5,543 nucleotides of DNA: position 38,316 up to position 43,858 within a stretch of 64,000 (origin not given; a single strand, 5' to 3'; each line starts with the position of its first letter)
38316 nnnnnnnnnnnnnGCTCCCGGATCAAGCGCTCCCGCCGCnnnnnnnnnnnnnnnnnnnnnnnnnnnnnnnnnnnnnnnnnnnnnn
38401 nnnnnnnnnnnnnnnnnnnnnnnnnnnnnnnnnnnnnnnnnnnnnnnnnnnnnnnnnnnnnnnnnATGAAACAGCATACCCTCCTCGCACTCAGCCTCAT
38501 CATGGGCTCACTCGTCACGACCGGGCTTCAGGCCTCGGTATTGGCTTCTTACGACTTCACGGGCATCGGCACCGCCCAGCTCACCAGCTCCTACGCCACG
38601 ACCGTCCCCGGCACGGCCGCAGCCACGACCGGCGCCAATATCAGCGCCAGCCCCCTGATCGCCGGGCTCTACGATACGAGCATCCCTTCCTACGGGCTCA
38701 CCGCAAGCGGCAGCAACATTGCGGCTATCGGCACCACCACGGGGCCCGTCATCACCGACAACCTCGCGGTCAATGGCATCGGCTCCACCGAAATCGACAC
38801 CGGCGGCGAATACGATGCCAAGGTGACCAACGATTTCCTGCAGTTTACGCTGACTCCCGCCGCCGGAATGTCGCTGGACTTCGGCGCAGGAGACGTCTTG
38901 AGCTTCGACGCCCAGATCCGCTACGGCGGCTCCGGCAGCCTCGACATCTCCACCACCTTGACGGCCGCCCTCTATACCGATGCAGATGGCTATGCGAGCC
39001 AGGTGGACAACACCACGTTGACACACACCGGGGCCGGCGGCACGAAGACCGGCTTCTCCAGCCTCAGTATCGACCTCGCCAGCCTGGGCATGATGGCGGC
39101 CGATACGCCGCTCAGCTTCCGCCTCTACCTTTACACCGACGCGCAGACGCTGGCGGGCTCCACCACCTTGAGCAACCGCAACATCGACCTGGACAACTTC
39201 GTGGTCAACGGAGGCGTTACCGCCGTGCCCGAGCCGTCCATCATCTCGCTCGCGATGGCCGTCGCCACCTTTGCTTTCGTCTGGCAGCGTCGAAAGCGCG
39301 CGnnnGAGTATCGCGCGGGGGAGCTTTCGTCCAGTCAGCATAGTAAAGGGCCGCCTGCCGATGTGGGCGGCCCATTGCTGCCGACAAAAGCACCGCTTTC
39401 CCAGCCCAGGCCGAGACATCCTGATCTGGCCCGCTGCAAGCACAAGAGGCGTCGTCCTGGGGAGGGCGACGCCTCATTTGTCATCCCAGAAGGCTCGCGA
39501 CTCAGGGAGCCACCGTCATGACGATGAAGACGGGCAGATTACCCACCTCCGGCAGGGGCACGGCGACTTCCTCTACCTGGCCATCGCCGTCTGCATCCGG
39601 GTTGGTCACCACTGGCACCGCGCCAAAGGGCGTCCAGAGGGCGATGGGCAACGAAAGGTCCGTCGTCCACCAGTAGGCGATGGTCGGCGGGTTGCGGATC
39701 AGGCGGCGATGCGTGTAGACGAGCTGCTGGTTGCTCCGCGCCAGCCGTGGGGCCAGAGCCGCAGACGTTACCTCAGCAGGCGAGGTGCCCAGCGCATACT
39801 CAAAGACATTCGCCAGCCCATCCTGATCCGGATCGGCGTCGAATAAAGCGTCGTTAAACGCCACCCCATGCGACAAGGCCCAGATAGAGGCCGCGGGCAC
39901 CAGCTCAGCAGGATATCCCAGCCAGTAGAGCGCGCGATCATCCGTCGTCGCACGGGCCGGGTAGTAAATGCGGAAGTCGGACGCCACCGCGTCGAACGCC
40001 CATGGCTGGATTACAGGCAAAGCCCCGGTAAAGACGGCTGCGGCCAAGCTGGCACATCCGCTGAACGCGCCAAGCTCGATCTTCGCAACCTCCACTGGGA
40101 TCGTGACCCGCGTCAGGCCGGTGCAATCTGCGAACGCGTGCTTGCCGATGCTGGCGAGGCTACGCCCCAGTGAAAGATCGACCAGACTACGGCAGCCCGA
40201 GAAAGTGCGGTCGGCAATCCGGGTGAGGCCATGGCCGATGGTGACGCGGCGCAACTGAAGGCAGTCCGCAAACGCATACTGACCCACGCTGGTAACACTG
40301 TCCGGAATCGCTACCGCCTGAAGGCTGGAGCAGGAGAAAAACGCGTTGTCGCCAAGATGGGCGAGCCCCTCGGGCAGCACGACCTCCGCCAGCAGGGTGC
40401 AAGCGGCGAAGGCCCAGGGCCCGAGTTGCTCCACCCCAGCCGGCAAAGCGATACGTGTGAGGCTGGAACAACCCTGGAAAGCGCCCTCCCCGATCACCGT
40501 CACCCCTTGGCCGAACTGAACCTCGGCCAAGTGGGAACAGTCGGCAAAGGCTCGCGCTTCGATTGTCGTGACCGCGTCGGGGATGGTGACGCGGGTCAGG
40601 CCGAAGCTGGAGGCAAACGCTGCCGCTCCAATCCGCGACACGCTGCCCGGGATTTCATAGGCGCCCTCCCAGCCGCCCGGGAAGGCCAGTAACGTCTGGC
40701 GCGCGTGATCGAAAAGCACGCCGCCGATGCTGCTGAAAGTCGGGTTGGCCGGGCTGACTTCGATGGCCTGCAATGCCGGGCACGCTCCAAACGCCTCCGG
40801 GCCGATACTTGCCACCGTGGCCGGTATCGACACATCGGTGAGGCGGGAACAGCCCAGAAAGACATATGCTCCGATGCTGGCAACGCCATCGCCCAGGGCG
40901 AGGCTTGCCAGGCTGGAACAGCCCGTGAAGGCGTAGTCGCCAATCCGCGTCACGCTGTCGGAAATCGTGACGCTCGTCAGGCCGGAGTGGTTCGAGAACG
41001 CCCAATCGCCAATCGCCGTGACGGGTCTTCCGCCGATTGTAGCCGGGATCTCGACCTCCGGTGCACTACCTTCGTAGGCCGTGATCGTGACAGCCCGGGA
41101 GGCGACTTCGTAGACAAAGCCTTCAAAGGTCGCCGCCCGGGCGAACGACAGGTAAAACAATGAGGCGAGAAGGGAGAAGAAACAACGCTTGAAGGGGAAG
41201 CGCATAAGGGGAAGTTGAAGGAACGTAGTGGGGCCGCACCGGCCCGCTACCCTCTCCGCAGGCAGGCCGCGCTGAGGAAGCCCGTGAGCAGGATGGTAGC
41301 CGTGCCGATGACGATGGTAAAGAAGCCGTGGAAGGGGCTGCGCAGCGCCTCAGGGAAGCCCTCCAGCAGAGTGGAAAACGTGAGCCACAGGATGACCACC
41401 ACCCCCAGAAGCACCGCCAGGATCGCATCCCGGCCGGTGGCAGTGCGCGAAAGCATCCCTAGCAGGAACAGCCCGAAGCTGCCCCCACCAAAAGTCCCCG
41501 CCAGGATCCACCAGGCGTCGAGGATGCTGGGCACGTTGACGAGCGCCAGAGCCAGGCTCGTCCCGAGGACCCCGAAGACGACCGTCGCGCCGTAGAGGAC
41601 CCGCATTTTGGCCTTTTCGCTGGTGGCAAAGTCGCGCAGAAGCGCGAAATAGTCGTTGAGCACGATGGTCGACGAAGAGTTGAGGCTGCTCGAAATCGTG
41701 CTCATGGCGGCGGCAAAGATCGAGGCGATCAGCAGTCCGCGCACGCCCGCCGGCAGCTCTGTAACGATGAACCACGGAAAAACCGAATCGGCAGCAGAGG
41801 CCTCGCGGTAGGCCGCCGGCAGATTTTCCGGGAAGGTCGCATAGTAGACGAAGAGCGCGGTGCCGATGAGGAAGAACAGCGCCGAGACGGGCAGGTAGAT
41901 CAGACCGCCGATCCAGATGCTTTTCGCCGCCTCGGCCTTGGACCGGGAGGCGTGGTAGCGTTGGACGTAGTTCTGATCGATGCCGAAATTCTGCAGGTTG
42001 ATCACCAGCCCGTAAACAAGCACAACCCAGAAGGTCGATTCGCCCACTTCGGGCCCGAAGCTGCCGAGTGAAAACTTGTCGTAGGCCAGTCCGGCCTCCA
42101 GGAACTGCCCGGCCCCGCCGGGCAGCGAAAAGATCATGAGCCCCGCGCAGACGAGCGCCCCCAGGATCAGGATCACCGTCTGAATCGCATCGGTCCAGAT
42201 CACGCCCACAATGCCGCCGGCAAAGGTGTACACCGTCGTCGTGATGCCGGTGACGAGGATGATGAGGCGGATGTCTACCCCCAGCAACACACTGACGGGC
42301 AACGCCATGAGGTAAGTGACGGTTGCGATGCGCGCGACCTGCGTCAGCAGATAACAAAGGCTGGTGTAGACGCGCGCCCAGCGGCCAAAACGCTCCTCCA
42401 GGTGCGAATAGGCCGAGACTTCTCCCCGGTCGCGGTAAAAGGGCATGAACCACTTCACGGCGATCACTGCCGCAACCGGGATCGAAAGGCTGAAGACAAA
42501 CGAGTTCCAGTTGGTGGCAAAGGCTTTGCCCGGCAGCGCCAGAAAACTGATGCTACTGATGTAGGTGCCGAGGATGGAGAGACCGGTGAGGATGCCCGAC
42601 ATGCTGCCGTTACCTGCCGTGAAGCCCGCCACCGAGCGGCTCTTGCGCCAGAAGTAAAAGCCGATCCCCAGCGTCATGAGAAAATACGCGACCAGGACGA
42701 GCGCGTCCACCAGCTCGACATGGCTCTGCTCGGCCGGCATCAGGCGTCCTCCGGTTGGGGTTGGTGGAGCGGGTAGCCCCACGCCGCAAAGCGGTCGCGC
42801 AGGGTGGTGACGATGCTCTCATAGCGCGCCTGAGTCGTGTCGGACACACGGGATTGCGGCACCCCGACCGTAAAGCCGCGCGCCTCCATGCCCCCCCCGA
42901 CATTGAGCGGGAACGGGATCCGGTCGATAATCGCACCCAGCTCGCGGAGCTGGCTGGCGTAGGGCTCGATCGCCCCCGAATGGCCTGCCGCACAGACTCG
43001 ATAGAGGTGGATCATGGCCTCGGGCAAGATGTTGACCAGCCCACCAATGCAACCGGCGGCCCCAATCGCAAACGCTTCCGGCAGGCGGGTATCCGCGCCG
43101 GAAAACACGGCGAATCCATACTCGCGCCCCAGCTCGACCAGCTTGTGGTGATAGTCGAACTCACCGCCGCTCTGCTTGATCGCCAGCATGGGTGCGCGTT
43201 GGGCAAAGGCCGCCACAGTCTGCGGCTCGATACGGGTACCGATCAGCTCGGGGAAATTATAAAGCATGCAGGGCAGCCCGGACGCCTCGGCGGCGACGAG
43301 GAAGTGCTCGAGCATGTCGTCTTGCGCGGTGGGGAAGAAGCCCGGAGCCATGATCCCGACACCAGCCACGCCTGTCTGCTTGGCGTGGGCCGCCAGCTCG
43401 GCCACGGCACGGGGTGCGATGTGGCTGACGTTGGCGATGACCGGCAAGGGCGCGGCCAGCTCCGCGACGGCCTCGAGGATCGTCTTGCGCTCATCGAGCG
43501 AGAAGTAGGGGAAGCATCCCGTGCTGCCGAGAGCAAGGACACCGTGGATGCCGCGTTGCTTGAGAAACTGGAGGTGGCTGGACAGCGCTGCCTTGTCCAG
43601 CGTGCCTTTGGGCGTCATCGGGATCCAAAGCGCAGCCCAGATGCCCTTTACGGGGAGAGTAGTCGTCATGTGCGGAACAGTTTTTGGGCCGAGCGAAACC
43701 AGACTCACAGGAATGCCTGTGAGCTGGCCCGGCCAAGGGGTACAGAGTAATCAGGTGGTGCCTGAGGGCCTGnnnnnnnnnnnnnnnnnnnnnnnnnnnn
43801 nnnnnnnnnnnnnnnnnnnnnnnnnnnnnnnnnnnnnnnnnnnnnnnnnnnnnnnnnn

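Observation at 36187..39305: Three-member paralogue array of secreted proteins with shared core but alternative C-termini: PEP-CTERM anchor, an 85-aa substitute domain, or truncation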

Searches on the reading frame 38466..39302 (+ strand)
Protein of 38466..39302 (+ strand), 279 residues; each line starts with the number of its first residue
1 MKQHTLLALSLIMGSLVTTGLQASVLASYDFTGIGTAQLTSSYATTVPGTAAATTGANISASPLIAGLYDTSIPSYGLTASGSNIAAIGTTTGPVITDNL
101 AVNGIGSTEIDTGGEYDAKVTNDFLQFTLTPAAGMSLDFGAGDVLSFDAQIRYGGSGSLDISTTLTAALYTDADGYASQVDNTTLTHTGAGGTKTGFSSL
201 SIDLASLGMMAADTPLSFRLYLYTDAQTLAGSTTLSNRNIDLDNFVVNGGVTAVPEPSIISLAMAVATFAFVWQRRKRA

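Call 6: search_protein_families(library=pfam, max_evalue=1, proteins=[window:38466-39302:+])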
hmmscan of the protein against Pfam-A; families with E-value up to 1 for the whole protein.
seq(279 aa): 2 families
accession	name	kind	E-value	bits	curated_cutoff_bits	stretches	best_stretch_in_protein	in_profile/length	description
PF07589.16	PEP-CTERM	-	0.012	16.2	20.7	1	253-276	1-24/24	PEP-CTERM motif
PF00699.25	Urease_beta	-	0.027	14.9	25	1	99-149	21-71/98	Urease beta subunit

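Call 7: search_protein_families(library=ncbifam, max_evalue=1, proteins=[window:38466-39302:+])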
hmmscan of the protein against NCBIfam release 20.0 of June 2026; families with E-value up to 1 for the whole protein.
seq(279 aa): 7 families
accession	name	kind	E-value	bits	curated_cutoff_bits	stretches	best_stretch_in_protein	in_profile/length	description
NF038120.1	PEP_CTERM_QFxxD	subfamily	0.0039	17.1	80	1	181-277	128-214/215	NF038120 family PEP-CTERM protein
TIGR00192.1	urease_beta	equivalog_domain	0.012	15.8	90.3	1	99-148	23-72/103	urease subunit beta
NF009682.0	PRK13203.1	equivalog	0.025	14.6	129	1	99-148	23-72/104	urease subunit beta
NF009671.0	PRK13192.1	subfamily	0.077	12.3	243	1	99-148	132-181/231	bifunctional urease subunit gamma/beta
NF033786.1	phenyl_MerG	equivalog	0.08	12.9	350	1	8-47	15-54/217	phenylmercury resistance protein MerG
NF037949.1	holin_5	subfamily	0.097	12.9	100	1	12-44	10-42/64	bacteriophage holin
TIGR02595.1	PEP_CTERM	domain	0.35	11.8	16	1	254-277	1-23/24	PEP-CTERM sorting domain-containing protein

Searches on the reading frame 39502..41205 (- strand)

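Call 15: search_protein_families(library=pfam, max_evalue=0.001, proteins=[window:39502-41205:-])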
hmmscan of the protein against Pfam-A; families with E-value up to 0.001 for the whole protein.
window:39502-41205:- (567 aa): 2 families
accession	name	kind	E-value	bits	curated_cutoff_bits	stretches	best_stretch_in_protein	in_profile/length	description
PF13306.12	LRR_5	-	7.8e-84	278.4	27.7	3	191-318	2-126/127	BspA type Leucine rich repeat region (6 copies)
PF13855.12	LRR_8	-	2.5e-12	46.8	27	0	327-366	13-53/61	Leucine rich repeat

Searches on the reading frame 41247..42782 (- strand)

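Call 15: search_protein_families(library=pfam, max_evalue=0.001, proteins=[window:41247-42782:-])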
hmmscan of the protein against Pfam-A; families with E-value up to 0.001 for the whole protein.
window:41247-42782:- (511 aa): 1 family
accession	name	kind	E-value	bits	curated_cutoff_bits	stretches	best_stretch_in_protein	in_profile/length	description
PF00474.23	SSF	-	1.4e-42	146.5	22.8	1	56-460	3-406/406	Sodium:solute symporter family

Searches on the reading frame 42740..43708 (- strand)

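Call 15: search_protein_families(library=pfam, max_evalue=0.001, proteins=[window:42740-43708:-])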
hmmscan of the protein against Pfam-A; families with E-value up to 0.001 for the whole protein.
window:42740-43708:- (322 aa): 1 family
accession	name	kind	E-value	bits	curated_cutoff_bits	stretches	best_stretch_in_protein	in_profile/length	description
PF00701.28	DHDPS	-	1.6e-46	158.8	22.1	1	20-300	2-286/289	Dihydrodipicolinate synthetase family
